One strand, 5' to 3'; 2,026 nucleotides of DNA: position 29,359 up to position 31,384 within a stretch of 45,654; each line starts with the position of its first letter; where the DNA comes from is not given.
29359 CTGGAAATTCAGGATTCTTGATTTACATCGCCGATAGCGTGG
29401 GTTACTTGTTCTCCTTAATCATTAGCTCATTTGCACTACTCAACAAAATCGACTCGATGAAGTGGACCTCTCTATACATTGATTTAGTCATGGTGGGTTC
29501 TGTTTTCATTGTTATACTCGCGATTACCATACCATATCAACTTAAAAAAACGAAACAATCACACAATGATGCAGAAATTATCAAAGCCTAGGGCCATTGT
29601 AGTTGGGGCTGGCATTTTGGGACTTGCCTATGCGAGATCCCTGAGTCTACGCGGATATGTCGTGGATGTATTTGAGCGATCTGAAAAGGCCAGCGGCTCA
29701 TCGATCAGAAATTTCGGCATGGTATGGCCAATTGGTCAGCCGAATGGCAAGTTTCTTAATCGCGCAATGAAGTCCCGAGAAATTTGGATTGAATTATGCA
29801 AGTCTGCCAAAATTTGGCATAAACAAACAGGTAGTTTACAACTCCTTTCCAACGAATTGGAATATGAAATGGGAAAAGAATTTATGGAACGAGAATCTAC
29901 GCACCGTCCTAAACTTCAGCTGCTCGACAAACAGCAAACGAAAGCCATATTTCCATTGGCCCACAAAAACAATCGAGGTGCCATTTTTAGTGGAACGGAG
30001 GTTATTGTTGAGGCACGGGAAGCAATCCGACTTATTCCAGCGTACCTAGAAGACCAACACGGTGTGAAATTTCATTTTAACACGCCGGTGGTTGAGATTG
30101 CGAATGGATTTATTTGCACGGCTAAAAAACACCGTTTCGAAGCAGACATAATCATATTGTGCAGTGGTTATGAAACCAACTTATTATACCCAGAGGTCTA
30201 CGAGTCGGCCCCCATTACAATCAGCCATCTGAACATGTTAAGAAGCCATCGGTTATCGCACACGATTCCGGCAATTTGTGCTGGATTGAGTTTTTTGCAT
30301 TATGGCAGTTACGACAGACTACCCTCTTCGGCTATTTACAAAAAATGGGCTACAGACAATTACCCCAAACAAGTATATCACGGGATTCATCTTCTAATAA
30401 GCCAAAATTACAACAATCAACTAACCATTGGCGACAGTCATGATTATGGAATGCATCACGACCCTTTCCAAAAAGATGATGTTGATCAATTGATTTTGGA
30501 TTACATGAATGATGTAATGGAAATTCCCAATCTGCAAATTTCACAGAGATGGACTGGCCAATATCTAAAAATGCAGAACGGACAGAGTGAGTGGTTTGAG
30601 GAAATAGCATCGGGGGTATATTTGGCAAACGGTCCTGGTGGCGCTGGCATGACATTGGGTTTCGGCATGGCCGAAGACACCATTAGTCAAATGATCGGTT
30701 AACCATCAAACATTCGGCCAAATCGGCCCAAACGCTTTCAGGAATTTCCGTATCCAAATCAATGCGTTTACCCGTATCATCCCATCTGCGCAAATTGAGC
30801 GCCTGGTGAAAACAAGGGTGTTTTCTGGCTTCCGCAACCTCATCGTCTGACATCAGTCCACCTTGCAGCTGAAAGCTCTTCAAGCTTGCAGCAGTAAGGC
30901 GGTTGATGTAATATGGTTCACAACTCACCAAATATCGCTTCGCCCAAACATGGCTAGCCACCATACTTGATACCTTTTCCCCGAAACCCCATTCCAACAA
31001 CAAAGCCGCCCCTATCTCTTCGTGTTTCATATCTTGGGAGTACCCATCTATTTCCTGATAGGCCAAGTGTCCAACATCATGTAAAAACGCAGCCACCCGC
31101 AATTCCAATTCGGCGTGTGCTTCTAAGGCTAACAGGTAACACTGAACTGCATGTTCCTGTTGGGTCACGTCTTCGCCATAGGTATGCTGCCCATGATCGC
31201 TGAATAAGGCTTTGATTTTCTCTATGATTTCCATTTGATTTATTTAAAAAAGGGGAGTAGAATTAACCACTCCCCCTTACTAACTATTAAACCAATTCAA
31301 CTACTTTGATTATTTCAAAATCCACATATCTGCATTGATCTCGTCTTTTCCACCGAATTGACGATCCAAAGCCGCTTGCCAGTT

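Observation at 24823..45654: Non-glycan SusCD locus: a ~21-kb phosphonate/organophosphorus acquisition island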

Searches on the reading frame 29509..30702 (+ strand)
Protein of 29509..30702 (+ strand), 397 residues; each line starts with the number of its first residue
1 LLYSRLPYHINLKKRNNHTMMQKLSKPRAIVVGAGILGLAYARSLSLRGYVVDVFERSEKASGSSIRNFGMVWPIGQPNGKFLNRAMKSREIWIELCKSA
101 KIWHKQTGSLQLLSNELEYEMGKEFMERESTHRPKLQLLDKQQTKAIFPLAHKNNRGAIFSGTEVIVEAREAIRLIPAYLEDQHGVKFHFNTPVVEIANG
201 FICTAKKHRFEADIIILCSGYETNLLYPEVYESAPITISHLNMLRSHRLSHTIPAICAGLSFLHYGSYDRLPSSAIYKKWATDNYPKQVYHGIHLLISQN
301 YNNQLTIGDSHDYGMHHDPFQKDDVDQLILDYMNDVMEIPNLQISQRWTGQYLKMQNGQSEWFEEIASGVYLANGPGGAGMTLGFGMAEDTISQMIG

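Call 6: search_protein_families(library=ncbifam, proteins=[window:29509-30702:+], max_evalue=0.01)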
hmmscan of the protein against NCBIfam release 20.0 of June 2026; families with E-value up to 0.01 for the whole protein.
window:29509-30702:+ (397 aa): 35 families (the best 25 are shown)
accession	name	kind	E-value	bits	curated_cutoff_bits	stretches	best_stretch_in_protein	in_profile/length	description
TIGR03364.1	HpnW_proposed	hypoth_equivalog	2.7e-105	352.4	285.1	1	29-390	3-365/365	TIGR03364 family FAD-dependent oxidoreductase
TIGR02352.1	thiamin_ThiO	equivalog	8.7e-21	74.4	250.8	1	30-252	2-236/351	glycine oxidase ThiO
TIGR03197.1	MnmC_Cterm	equivalog_domain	8.9e-17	61.2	174.2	1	29-229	2-209/400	FAD-dependent 5-carboxymethylaminomethyl-2-thiouridine(34) oxidoreductase MnmC1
NF002480.1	PRK01747.1-1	equivalog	3.5e-13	48.8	540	1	19-227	241-456/645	bifunctional tRNA (5-methylaminomethyl-2-thiouridine)(34)-methyltransferase MnmC2/FAD-dependent 5-carboxymethylaminomethyl-2-thiouridine(34)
NF008726.1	PRK11728.1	equivalog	6.5e-11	41.7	299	1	29-224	3-203/389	L-2-hydroxyglutarate oxidase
TIGR01377.1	soxA_mon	subfamily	8.2e-10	38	479.65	1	29-227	3-204/381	amino oxidase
NF033460.1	glycerol3P_ox_II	equivalog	3.3e-08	33.1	460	1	30-221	5-206/361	type 2 glycerol-3-phosphate oxidase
NF001933.0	PRK00711.1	subfamily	1.1e-07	31.2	383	1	81-227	107-261/429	D-amino acid dehydrogenase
NF002481.1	PRK01747.1-2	equivalog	1.9e-07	30.3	600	1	21-229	233-426/611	bifunctional tRNA (5-methylaminomethyl-2-thiouridine)(34)-methyltransferase MnmC2/FAD-dependent 5-carboxymethylaminomethyl-2-thiouridine(34)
NF008425.0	PRK11259.1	equivalog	4.8e-06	25.8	257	1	29-229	7-211/377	N-methyl-L-tryptophan oxidase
NF045599.1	bili_reduct_long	exception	7.4e-06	24.5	750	1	22-63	377-418/641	bilirubin reductase, long form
NF050086.1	pipecolate_AmaA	exception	2.5e-05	23.1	600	1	13-72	12-71/425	L-pipecolate oxidase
NF005560.0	PRK07233.1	equivalog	3.2e-05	22.9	252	1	30-63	4-37/435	hypothetical protein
NF005566.0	PRK07236.1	subfamily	8.6e-05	21.6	333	1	22-61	2-41/386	hypothetical protein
NF045663.1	diclust_near_Sec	equivalog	0.00011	20.4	530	1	13-64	93-144/759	pyridine nucleotide-disulfide oxidoreductase/dicluster-binding protein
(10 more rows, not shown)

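Call 7: search_protein_families(library=pfam, proteins=[window:29509-30702:+], max_evalue=0.01)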
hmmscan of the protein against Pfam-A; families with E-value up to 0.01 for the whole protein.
window:29509-30702:+ (397 aa): 4 families
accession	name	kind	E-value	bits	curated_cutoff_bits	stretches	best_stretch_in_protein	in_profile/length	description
PF01266.30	DAO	-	3.5e-40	139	27.9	1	29-391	2-350/353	FAD dependent oxidoreductase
PF07992.20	Pyr_redox_2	-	1e-06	28.8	26.1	0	175-225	188-241/291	Pyridine nucleotide-disulphide oxidoreductase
PF13450.12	NAD_binding_8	-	2.4e-06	28.2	21.9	1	31-64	1-34/68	NAD(P)-binding Rossmann-like domain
PF00070.33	Pyr_redox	-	0.00011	23.1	22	0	28-60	1-33/82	Pyridine nucleotide-disulphide oxidoreductase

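Call 22: find_related_loci(query=window:29572-30702:+, collection=genome_contigs, flank=10000)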
Query window:29572-30702:+ (376 aa) in genome_contigs; peptide patterns used: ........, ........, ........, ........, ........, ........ (x = any residue, [..] = any of these).
600 stretches matched a pattern (row limit reached: there are more); 578 encode a relative of the query (tblastn E <= 1e-3); the best 80 are kept; 80 distinct loci.
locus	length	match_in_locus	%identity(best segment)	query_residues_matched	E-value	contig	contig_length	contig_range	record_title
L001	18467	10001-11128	94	1-376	0e+0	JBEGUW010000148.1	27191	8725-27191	MAG: Bacteroidota bacterium isolate riogrande_2019_sw_WHONDRS-S19S_0066_B_bin.101 scaffold_2389488, whole genome shotgun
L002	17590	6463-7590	94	1-376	0e+0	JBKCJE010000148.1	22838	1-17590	MAG: Bacteroidota bacterium isolate samp_491_metadecoder_456 samp_491_1987895, whole genome shotgun sequence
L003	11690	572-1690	79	4-375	0e+0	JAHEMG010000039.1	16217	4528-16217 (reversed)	MAG: Flavobacteriales bacterium isolate Ww67 NODE_3791_length_16217_cov_8.027460, whole genome shotgun sequence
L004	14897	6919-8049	81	1-376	0e+0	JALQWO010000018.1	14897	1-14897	MAG: Bacteroidia bacterium isolate HGH.17 NODE_18_length_14897_cov_4.263495, whole genome shotgun sequence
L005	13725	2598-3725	55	2-375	4e-144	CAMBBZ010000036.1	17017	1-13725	MAG: Chitinophaga pinensis isolate MiE-16apr19-307 genome assembly, contig: MiE-16apr19-C6506, whole genome shotgun sequ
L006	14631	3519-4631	56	5-374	5e-141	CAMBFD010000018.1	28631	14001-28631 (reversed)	MAG: Chitinophaga pinensis isolate TrE-25oct19-137 genome assembly, contig: TrE-25oct19-C1420, whole genome shotgun sequ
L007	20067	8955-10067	55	5-374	7e-139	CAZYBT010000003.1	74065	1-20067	MAG TPA_asm: uncultured Rhizobium sp. isolate SRP219642_co1_278 genome assembly, contig: NODE_232_length_74065_cov_6.616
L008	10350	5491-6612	52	3-375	9e-130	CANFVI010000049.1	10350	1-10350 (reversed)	MAG: Flavobacteriales bacterium isolate Jr-16oct17-283 genome assembly, contig: Jr-16oct17-C12388, whole genome shotgun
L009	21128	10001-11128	53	1-375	1e-129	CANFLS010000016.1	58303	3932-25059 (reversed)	MAG: Flavobacteriales bacterium isolate Jr-11may16-137 genome assembly, contig: Jr-11may16-C649, whole genome shotgun se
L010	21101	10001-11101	56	10-375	4e-141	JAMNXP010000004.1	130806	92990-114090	MAG: Bacteroidia bacterium isolate gw_gwSRR_metabat.15 gw_C42, whole genome shotgun sequence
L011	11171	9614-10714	49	7-374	1e-119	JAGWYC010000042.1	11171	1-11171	MAG: Bacteroidetes bacterium isolate REEB481 contig-150_10741, whole genome shotgun sequence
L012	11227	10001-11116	45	1-371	7e-103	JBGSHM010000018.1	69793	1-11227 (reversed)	MAG: Chitinophagaceae bacterium isolate JTS-AC105 k141_3374068, whole genome shotgun sequence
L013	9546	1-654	68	159-376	9e-103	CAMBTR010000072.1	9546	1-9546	MAG: Chryseobacterium gleum isolate MoE-23oct19-338 genome assembly, contig: MoE-23oct19-C11558, whole genome shotgun se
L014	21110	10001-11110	44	4-371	6e-102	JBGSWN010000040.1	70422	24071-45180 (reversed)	MAG: Saprospiraceae bacterium isolate JTS-AC482 k141_1325102, whole genome shotgun sequence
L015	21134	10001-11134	46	3-376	1e-101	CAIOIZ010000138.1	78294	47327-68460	MAG: uncultured Bacteroidetes bacterium isolate Ja2_bin-0877 genome assembly, contig: bin-0877:138/165, whole genome sho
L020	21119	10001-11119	45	3-373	5e-101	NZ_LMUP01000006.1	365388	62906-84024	Pedobacter sp. L105 NODE_6_length_365302_cov_9.125319, whole genome shotgun sequence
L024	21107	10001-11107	43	8-374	7e-101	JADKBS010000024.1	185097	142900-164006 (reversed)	MAG: Saprospiraceae bacterium isolate OdNE_18-Q3-R46-58_BAT3C.319 tig00007912-10-1827270, whole genome shotgun sequence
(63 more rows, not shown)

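Call 27: search_protein_families(library=pfam, proteins=[L020:11151-13700:+, L024:12231-13376:+, L024:11353-12216:-, L014:17998-19845:-, L014:20047-21036:-, L020:13894-16311:+, L015:11308-14082:+, L014:15820-17769:-], max_evalue=0.001)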
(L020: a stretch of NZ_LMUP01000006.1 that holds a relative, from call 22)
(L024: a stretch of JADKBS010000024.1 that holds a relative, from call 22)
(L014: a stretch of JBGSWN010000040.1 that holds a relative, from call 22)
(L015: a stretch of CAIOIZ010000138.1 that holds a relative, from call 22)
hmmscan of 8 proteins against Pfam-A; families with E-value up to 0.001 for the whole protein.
L020:11151-13700:+ (849 aa): 2 families
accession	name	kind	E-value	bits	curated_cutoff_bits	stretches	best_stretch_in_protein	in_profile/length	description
PF04185.19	Phosphoesterase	-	2.5e-97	326.7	23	2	46-283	2-232/356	Phosphoesterase family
PF05506.17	PLipase_C_C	-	7.1e-32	110.6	24.4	2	633-737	1-80/80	Bacterial phospholipase C, C-terminal domain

L024:12231-13376:+ (381 aa): 1 family
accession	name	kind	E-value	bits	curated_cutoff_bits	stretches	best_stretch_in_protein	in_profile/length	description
PF13528.12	Glyco_trans_1_3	-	1.4e-30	107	25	1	49-350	1-318/322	Glycosyl transferase family 1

L024:11353-12216:- (287 aa): 2 families
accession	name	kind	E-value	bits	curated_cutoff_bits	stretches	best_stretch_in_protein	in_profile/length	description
PF12850.12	Metallophos_2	-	2e-14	54.3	27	2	6-125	2-91/154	Calcineurin-like phosphoesterase superfamily domain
PF00149.33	Metallophos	-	4.6e-13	50.5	21.5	1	7-204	3-191/191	Calcineurin-like phosphoesterase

L014:17998-19845:- (615 aa): 3 families
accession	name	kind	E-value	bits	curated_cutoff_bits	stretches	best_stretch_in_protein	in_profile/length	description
PF05787.19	PhoX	-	6.1e-28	98.7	24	1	150-505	157-514/515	Alkaline phosphatase PhoX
PF18962.6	Por_Secre_tail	-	3.1e-09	37.4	27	1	554-608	1-66/75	Secretion system C-terminal sorting domain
PF10282.15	Lactonase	-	0.00088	19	21.7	0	89-145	36-93/344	Lactonase, 7-bladed beta-propeller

L014:20047-21036:- (329 aa): 2 families
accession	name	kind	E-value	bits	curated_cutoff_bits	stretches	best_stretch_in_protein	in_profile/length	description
PF13517.12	FG-GAP_3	-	5.5e-32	110.6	26.9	3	119-181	1-60/61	FG-GAP-like repeat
PF01839.29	FG-GAP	-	2.5e-10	40.4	22.1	0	115-135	5-25/37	FG-GAP repeat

L020:13894-16311:+ (805 aa): 5 families
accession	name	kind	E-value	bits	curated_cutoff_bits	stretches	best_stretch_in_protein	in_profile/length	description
PF14905.12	OMP_b-brl_3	-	1.7e-93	314.4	27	1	382-766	1-408/408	Outer membrane protein beta-barrel family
PF00593.30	TonB_dep_Rec_b-barrel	-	6.3e-23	82.8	27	1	324-696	3-396/436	TonB dependent receptor-like, beta-barrel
PF13715.12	CarbopepD_reg_2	-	6.6e-09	36.1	32.2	1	38-107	4-68/88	CarboxypepD_reg-like domain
PF13620.12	CarboxypepD_reg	-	3.5e-08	34.1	32.3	1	35-99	2-64/82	Carboxypeptidase regulatory-like domain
PF07715.20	Plug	-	1.3e-07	32.5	23.9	1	144-232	11-107/107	TonB-dependent Receptor Plug Domain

L015:11308-14082:+ (924 aa): 5 families
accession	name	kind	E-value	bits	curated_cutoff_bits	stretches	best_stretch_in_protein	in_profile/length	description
PF14905.12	OMP_b-brl_3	-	5.5e-28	98.6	27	1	575-922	89-408/408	Outer membrane protein beta-barrel family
PF00593.30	TonB_dep_Rec_b-barrel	-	7.2e-26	92.5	27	1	420-844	40-397/436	TonB dependent receptor-like, beta-barrel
PF13715.12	CarbopepD_reg_2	-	2.6e-15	56.6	32.2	1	24-111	2-88/88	CarboxypepD_reg-like domain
PF13620.12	CarboxypepD_reg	-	6.7e-11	42.8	32.3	1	24-100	3-82/82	Carboxypeptidase regulatory-like domain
PF07715.20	Plug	-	7.4e-11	43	23.9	1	129-215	3-92/107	TonB-dependent Receptor Plug Domain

L014:15820-17769:- (649 aa): 3 families
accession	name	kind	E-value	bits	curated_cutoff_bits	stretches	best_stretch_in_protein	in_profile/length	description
PF03150.19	CCP_MauG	-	1.8e-43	149.2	25.6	1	317-468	2-148/149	Di-haem cytochrome c peroxidase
PF00034.26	Cytochrom_C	-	7.5e-05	24.4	21.3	0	478-618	4-89/90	Cytochrome c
PF21419.2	RoxA-like_Cyt-c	-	0.00097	19.1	26.7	0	560-578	13-31/39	RoxA-like, cytochrome c-like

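Call 42: search_solved_structures(query=window:29572-30702:+, max_evalue=0.00001, show_alignments=0)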
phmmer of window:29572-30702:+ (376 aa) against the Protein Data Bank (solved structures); distinct sequences matched with E-value up to 0.00001: 2.
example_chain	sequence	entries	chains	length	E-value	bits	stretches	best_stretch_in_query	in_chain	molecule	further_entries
1y56_B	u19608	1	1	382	1.7e-08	36.9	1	5-131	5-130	sarcosine oxidase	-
3dme_A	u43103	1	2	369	1.3e-06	30.7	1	8-174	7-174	conserved exported protein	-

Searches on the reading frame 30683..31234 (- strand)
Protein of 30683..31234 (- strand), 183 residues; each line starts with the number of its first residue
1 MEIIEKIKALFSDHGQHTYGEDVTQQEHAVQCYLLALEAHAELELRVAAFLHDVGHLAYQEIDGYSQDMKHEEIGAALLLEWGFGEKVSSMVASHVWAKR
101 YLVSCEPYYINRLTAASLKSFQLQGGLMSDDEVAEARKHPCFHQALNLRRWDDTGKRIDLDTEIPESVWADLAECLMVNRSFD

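Call 6: search_protein_families(library=ncbifam, proteins=[window:30683-31234:-], max_evalue=0.01)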
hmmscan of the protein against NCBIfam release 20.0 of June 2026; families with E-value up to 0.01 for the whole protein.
window:30683-31234:- (183 aa): 7 families
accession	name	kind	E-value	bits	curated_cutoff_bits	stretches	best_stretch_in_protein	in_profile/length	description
TIGR03276.1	Phn-HD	hypoth_equivalog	5.9e-51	172.5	214.6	1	2-163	2-166/179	phosphonate degradation HD-domain oxygenase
NF052439.1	HMPDioxPhnZ1GIM8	equivalog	1.8e-40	138.6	300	1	7-175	26-197/199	hydroxymethylphosphonate dioxygenase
NF049941.1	HyMthAminphonOxyTmpB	equivalog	1.6e-35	122.6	300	1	3-163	7-170/188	(R)-1-hydroxy-2-trimethylaminoethylphosphonate oxygenase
TIGR00277.1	HDIG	domain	5.8e-08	32.5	27.6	1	21-96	3-82/84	HDIG domain-containing metalloprotein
NF008137.0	PRK10885.1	equivalog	0.0031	16.4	451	1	3-79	206-281/409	multifunctional CCA addition/repair protein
TIGR03319.1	RNase_Y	equivalog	0.0044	15.6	454.35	1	18-95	325-400/514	ribonuclease Y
TIGR02692.1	tRNA_CCA_actino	equivalog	0.0045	15.7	438.8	1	6-78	242-317/466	CCA tRNA nucleotidyltransferase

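Call 7: search_protein_families(library=pfam, proteins=[window:30683-31234:-], max_evalue=0.01)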
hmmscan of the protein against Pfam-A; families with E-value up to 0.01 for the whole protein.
window:30683-31234:- (183 aa): 2 families
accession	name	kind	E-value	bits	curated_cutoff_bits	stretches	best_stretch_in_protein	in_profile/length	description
PF01966.28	HD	-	3.8e-08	34.1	22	1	27-95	3-85/116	HD domain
PF08668.18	HDOD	-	0.00066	19.7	22.9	0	68-95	166-193/196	HDOD domain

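Call 37: search_solved_structures(query=window:30683-31234:-, max_evalue=0.001, show_alignments=3)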
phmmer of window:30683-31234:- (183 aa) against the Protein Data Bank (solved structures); distinct sequences matched with E-value up to 0.001: 4.
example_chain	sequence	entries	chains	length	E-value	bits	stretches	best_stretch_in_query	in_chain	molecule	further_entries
4n71_A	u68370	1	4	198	4.7e-28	101.5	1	18-180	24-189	Predicted HD phosphohydrolase PhnZ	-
6npa_A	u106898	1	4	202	5.6e-28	101.3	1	3-163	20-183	TmpB, (R)-1-hydroxy-2-trimethylaminoethylphosphonate oxygenase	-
4mlm_A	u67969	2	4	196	5.7e-28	101.3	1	18-179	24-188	Predicted HD phosphohydrolase PhnZ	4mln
4n6w_A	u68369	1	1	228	1e-27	100.4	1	18-176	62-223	Predicted HD phosphohydrolase PhnZ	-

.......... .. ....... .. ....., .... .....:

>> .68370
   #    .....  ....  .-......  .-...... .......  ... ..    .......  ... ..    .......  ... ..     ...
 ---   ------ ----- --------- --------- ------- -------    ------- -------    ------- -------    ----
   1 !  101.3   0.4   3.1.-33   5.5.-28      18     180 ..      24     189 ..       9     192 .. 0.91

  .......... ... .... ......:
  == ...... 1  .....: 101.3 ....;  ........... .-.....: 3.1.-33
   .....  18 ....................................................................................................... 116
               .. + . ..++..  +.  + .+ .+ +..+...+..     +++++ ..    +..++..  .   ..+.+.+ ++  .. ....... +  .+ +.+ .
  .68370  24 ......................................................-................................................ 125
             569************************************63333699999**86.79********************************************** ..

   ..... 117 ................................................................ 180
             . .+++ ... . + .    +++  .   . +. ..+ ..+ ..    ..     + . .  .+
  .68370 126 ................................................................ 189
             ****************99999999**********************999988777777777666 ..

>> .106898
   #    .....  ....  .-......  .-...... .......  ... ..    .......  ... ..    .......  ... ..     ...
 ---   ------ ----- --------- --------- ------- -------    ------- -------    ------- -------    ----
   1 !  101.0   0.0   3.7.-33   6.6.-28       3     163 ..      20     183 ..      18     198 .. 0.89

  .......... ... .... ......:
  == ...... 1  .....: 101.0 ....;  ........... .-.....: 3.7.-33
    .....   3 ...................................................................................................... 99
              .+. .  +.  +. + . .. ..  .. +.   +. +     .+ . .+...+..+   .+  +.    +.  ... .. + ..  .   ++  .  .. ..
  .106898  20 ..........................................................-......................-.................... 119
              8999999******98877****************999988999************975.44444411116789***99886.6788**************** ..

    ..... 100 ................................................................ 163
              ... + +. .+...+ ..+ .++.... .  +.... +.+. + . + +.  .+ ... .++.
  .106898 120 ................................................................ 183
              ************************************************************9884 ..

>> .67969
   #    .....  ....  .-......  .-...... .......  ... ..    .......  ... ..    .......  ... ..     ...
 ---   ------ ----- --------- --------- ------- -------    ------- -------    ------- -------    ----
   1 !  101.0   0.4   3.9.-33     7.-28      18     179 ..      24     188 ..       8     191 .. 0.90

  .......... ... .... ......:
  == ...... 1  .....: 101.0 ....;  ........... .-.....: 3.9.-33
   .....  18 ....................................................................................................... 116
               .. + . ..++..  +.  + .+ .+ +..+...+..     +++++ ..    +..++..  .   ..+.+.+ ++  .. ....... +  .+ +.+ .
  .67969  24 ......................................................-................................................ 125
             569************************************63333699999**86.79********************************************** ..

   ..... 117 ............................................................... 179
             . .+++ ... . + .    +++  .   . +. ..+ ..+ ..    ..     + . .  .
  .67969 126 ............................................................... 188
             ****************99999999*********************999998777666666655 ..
